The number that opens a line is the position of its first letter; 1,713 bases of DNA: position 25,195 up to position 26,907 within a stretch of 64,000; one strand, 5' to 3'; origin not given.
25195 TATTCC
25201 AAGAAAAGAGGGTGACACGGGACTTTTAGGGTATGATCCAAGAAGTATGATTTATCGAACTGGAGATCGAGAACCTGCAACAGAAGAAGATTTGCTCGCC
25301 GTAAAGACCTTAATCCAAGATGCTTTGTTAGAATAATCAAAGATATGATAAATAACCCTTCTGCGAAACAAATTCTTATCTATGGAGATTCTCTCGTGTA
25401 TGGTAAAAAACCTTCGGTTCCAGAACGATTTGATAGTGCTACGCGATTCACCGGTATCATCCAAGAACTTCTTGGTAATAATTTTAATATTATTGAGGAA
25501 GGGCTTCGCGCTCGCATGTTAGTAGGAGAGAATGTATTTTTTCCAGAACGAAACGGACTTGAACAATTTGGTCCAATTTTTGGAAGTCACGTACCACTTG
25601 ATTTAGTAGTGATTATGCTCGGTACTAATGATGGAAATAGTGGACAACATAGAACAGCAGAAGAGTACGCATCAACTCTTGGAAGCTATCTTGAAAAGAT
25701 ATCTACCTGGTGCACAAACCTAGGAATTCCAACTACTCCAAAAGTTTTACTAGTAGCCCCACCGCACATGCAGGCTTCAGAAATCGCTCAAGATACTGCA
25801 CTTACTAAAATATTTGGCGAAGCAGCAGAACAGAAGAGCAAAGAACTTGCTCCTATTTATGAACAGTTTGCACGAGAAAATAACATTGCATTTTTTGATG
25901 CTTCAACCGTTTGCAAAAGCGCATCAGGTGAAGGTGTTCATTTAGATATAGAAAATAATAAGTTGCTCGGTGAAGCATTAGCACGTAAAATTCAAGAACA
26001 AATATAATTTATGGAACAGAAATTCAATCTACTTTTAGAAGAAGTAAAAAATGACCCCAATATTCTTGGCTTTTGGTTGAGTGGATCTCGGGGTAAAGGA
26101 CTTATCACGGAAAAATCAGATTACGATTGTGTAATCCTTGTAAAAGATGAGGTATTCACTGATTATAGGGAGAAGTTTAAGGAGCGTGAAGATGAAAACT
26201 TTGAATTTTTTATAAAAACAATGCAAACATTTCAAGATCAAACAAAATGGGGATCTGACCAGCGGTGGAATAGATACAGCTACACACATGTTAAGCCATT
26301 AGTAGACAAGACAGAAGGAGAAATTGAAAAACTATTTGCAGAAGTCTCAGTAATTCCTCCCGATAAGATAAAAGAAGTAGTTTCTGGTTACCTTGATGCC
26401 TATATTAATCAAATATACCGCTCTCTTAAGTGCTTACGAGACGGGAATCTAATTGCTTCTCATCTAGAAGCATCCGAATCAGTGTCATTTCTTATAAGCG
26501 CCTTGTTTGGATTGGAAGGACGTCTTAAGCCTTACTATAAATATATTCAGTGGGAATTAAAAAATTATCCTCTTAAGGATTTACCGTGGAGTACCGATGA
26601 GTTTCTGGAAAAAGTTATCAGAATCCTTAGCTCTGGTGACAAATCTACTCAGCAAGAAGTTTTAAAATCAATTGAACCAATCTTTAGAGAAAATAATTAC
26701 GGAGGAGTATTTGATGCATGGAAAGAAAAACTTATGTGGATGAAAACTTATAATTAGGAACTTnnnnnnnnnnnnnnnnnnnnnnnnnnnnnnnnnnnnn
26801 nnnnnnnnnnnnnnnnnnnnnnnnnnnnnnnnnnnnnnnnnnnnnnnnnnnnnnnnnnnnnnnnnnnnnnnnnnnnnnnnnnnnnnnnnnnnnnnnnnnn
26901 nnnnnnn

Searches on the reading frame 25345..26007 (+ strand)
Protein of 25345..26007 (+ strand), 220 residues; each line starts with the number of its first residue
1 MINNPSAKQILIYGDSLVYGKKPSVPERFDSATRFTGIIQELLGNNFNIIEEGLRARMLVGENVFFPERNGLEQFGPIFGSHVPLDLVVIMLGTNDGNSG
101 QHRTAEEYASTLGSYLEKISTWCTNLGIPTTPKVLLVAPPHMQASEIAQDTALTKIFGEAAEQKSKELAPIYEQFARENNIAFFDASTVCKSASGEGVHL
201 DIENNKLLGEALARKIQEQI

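Call 86: search_protein_families(library=pfam, proteins=[window:25345-26007:+], max_evalue=0.001)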
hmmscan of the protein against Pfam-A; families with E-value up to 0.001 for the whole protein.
window:25345-26007:+ (220 aa): 3 families
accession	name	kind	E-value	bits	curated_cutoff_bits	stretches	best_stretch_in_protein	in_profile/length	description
PF13472.12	Lipase_GDSL_2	-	4e-11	44.2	32.9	1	13-195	2-158/178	GDSL-like Lipase/Acylhydrolase family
PF00657.28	Lipase_GDSL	-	1.1e-08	35.9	23.6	1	12-212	3-208/208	GDSL-like Lipase/Acylhydrolase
PF04311.20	DUF459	-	1.2e-06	28.5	27.2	1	84-208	59-190/197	Protein of unknown function (DUF459)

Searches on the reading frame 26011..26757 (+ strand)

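Call 86: search_protein_families(library=pfam, proteins=[window:26011-26757:+], max_evalue=0.001)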
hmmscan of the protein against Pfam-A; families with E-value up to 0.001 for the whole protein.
window:26011-26757:+ (248 aa): 3 families
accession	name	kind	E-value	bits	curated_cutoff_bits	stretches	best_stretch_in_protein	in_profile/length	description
PF01909.29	NTP_transf_2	-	2.3e-06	28.4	21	1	8-60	4-58/93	Nucleotidyltransferase domain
PF18765.7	Polbeta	-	1.7e-05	25.3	26.9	1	10-58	5-53/93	Polymerase beta, Nucleotidyltransferase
PF05836.17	Chorion_S16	-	0.00065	20.3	25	0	85-117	41-71/108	Chorion protein S16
